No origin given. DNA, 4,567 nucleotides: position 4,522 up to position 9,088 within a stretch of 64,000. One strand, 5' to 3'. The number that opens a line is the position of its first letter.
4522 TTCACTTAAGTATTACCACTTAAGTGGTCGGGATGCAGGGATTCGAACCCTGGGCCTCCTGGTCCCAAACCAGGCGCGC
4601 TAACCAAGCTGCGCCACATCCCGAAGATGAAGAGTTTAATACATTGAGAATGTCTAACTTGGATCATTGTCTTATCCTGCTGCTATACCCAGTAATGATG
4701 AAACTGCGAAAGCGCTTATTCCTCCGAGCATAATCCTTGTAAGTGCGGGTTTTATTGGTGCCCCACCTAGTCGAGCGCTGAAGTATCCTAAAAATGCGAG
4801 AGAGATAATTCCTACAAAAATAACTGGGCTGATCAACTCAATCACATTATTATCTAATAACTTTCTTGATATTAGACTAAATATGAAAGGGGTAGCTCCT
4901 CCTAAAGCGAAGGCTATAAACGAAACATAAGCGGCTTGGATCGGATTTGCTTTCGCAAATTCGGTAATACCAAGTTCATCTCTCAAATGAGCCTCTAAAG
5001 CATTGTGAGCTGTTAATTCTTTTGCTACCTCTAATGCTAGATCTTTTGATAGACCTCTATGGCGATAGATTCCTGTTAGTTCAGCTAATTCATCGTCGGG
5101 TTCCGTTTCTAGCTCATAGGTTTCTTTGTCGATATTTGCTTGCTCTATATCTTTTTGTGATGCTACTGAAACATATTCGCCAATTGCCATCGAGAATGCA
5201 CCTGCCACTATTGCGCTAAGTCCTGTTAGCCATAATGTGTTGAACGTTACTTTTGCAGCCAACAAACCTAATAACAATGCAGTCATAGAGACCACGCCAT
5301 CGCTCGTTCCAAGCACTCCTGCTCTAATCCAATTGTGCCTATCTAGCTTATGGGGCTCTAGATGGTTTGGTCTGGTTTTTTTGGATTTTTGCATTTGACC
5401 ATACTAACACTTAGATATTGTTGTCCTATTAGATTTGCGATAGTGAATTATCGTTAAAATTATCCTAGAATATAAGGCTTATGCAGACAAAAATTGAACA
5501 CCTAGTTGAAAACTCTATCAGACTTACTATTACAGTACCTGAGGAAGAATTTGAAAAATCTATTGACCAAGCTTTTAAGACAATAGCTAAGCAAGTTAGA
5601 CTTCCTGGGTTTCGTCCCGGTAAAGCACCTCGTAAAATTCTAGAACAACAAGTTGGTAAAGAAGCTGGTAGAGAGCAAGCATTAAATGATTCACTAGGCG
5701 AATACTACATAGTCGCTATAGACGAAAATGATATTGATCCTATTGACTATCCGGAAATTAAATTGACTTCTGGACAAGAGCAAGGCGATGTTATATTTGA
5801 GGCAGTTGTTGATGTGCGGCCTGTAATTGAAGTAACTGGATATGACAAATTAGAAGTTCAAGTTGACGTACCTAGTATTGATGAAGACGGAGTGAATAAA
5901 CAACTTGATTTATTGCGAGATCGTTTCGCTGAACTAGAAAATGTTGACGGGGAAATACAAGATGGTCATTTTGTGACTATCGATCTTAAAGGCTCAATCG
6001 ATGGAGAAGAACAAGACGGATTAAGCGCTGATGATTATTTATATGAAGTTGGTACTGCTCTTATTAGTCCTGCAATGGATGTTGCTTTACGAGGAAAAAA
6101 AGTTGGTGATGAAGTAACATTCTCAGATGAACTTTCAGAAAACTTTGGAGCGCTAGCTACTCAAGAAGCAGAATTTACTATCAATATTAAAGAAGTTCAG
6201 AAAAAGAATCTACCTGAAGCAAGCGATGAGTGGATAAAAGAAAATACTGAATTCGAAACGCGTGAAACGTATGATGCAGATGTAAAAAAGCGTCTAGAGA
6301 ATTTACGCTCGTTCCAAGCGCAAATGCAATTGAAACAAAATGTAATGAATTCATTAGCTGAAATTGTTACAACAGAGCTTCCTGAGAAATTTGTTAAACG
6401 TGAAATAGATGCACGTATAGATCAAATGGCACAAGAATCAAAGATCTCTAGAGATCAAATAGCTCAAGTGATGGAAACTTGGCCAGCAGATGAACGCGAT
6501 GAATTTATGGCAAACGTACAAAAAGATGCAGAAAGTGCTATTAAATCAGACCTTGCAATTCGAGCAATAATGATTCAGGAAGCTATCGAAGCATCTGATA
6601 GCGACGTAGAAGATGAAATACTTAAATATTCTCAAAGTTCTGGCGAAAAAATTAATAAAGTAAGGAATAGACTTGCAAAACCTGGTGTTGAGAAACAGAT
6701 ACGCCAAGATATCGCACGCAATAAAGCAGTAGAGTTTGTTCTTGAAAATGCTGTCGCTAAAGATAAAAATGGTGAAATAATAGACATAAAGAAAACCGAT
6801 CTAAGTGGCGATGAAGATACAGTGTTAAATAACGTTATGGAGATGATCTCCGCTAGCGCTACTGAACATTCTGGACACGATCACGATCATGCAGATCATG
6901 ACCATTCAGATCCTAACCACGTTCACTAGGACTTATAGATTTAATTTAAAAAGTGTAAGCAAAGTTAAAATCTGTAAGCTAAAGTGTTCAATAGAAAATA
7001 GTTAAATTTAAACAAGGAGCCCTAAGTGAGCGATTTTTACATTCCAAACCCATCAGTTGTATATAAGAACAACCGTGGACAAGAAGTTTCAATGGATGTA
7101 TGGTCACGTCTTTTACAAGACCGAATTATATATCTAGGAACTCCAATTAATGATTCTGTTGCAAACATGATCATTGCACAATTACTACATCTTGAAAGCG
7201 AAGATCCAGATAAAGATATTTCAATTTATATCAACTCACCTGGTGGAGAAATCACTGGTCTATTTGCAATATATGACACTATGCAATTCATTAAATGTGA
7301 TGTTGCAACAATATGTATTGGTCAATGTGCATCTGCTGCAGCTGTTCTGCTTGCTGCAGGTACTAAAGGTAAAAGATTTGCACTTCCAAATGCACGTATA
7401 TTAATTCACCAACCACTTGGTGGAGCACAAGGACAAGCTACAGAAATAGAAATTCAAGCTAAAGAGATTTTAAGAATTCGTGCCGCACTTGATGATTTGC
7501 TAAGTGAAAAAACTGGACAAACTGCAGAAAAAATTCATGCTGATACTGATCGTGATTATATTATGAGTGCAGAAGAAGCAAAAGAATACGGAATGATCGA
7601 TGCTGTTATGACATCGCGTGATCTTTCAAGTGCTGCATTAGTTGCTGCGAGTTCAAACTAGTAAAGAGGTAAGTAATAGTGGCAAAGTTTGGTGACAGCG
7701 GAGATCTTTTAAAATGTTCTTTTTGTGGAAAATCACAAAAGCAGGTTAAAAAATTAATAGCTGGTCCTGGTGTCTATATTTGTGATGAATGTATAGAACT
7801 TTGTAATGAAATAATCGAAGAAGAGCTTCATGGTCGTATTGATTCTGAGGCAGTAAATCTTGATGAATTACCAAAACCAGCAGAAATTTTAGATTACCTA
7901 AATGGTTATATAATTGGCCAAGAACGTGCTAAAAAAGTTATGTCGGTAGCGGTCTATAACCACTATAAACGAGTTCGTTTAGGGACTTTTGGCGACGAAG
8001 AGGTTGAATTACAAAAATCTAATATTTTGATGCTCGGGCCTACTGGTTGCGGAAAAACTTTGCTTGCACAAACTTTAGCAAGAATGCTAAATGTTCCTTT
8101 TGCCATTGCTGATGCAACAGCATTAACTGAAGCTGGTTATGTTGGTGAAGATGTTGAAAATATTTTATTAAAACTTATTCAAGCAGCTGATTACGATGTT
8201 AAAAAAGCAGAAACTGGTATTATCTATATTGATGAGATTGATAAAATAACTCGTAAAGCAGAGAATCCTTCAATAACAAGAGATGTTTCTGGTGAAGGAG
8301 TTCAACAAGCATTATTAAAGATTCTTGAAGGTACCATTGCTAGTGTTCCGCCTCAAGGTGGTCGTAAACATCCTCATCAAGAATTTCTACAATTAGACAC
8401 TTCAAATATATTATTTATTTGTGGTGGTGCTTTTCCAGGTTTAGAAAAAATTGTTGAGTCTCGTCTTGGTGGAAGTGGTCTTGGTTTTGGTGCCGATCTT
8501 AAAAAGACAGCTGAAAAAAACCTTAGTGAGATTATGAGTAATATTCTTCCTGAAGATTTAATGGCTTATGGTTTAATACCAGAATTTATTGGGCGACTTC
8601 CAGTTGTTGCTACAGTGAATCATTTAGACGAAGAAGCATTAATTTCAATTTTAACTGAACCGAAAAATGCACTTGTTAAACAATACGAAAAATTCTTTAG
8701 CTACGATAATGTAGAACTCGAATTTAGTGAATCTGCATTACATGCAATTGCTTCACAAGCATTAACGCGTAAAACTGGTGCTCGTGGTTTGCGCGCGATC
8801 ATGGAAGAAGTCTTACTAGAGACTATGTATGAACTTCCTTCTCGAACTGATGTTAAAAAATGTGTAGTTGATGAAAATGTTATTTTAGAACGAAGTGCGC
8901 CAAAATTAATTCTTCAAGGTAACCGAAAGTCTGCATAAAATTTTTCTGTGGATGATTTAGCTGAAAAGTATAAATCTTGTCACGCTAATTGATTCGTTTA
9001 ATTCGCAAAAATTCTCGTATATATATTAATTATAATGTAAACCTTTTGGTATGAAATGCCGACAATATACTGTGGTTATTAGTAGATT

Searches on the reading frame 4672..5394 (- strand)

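Call 31: search_protein_families(library=ncbifam, proteins=[window:4672-5394:-], max_evalue=0.00001)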
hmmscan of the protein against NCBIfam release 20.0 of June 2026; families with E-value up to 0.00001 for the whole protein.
window:4672-5394:- (240 aa): 0 families

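Call 115: search_protein_families(library=pfam, proteins=[window:4672-5394:-], max_evalue=0.001)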
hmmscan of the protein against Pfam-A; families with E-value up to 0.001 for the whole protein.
window:4672-5394:- (240 aa): 1 family
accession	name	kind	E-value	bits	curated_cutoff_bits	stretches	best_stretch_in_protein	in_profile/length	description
PF01988.24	VIT1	-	5.8e-56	190.1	28.1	1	23-236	1-213/214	VIT family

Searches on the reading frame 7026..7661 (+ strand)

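Call 31: search_protein_families(library=ncbifam, proteins=[window:7026-7661:+], max_evalue=0.00001)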
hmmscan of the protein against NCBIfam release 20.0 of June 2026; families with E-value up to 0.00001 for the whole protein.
window:7026-7661:+ (211 aa): 10 families
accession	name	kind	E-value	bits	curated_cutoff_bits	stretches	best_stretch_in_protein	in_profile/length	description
NF001368.0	PRK00277.1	subfamily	5.7e-91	303.9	249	1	9-200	10-200/203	ATP-dependent Clp protease proteolytic subunit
TIGR00493.1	clpP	equivalog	5.1e-86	287.3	308.6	1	9-196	5-191/192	ATP-dependent Clp endopeptidase proteolytic subunit ClpP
NF009205.0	PRK12553.1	subfamily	5e-83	277.8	228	1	18-200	23-208/211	ATP-dependent Clp protease proteolytic subunit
NF011091.0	PRK14514.1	equivalog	2e-77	259.7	361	1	19-197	41-219/221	ATP-dependent Clp endopeptidase proteolytic subunit ClpP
NF009203.0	PRK12551.1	equivalog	2.9e-72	242.5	359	1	12-200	5-193/196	ATP-dependent Clp protease proteolytic subunit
NF011090.0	PRK14513.1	equivalog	2e-66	223.7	347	1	9-199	5-194/201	ATP-dependent Clp protease proteolytic subunit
NF009204.0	PRK12552.1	equivalog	3e-62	209.9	263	1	23-199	21-216/225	ATP-dependent Clp protease proteolytic subunit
NF011089.0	PRK14512.1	equivalog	2.6e-53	180.8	251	1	23-198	19-194/200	ATP-dependent Clp protease proteolytic subunit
NF045540.1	scaf_prot_MCP1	exception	4.3e-24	85.2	475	1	56-200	24-166/652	ClpP-like prohead protease/major capsid protein fusion protein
NF045542.1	Clp_rel_HeadMat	equivalog_domain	1.3e-23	83.8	120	1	55-194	29-165/165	head maturation protease, ClpP-related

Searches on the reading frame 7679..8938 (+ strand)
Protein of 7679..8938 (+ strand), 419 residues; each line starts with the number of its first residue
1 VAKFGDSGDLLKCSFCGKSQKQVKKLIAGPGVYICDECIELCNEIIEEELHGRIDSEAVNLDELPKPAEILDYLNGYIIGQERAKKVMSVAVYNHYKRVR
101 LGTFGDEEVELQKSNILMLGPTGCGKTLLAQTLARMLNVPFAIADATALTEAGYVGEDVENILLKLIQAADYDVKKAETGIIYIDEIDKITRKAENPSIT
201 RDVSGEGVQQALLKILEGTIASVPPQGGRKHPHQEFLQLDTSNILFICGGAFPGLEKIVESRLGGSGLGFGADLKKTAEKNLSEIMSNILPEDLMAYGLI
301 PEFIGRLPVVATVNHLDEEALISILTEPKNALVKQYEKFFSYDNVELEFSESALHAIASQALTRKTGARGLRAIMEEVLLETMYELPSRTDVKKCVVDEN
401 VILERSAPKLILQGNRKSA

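Call 31: search_protein_families(library=ncbifam, proteins=[window:7679-8938:+], max_evalue=0.00001)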
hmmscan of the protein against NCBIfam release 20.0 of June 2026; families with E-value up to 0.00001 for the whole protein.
window:7679-8938:+ (419 aa): 18 families
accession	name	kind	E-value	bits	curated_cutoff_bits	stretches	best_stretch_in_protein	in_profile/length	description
NF003745.1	PRK05342.1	equivalog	9.4e-203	673.7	359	1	10-416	5-413/418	ATP-dependent Clp protease ATP-binding subunit ClpX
TIGR00382.1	clpX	equivalog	6.4e-200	664.4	370.75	1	8-411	6-414/414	ATP-dependent protease ATP-binding subunit ClpX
TIGR00390.1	hslU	equivalog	2.4e-59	201.4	362.45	3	67-171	3-105/441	ATP-dependent protease ATPase subunit HslU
TIGR02639.1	ClpA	equivalog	2.7e-13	49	993.15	0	299-383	635-715/734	ATP-dependent Clp protease ATP-binding subunit ClpA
NF041006.2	cell_div_CdvC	equivalog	6.8e-10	38.4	650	1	78-191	105-211/370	cell division protein CdvC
TIGR03346.1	chaperone_ClpB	equivalog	5.8e-09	34.9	1232.1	0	71-137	560-619/853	ATP-dependent chaperone ClpB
TIGR01242.2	TIGR01242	subfamily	8.6e-09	34.8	500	1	115-216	150-242/362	proteasome-activating nucleotidase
NF003069.1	PRK03992.1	subfamily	1e-08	34.7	500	1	114-216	166-259/379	proteasome-activating nucleotidase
TIGR01243.1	CDC48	subfamily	2.9e-08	32.5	802.65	1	115-210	214-301/733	CDC48 family AAA ATPase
NF008004.0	PRK10733.1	equivalog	9.3e-08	30.5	1008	1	114-193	186-259/644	ATP-dependent zinc metalloprotease FtsH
TIGR03345.1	VI_ClpV1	equivalog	3.9e-07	28.7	884.95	0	282-383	735-831/852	type VI secretion system ATPase TssH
NF000868.0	PRK00080.1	equivalog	6.5e-07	28.5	282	1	79-195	28-119/330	Holliday junction branch migration DNA helicase RuvB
TIGR01241.2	FtsH_fam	equivalog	1e-06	27.8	600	1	116-194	198-270/598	ATP-dependent zinc metalloprotease FtsH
TIGR00763.1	lon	equivalog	1.9e-06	26.6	608.05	0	114-248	353-474/795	endopeptidase La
NF047748.1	PrtsmActNtasePan1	equivalog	2.8e-06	26.6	750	1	113-216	182-276/405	proteasome-activating nucleotidase Pan1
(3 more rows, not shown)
